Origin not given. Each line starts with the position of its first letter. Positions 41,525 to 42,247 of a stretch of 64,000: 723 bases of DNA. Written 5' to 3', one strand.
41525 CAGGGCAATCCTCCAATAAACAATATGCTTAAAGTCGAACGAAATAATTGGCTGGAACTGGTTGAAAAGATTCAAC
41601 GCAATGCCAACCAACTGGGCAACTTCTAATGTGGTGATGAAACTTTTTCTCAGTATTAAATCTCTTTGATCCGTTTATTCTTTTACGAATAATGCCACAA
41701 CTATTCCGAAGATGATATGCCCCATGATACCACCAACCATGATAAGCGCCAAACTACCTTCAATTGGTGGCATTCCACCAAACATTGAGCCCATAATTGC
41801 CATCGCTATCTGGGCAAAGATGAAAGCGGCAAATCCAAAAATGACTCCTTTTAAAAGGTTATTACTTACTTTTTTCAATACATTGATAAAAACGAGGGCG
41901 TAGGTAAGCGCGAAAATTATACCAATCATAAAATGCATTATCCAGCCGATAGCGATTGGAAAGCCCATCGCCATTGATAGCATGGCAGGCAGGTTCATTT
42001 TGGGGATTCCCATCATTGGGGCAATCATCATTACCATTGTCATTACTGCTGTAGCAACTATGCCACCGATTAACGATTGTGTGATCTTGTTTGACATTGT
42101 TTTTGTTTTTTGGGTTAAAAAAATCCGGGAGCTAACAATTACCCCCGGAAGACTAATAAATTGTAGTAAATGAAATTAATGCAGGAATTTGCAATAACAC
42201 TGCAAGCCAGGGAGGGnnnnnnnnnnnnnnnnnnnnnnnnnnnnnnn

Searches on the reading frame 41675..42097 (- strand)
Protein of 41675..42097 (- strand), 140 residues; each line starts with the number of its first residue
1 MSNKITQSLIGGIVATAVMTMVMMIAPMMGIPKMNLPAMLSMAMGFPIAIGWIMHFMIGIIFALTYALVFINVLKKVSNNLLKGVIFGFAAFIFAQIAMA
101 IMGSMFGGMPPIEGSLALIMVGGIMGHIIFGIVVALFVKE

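Call 40: search_protein_families(library=pfam, proteins=[window:41675-42097:-], max_evalue=0.01)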
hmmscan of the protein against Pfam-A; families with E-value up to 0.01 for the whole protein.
window:41675-42097:- (140 aa): 2 families
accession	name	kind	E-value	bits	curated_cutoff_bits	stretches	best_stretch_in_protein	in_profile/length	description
PF20587.3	DUF6789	-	2.2e-09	38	27.1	1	3-136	2-131/144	Family of unknown function (DUF6789)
PF11158.13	DUF2938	-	0.0083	16.2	31.4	1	48-132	59-141/150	Protein of unknown function (DUF2938)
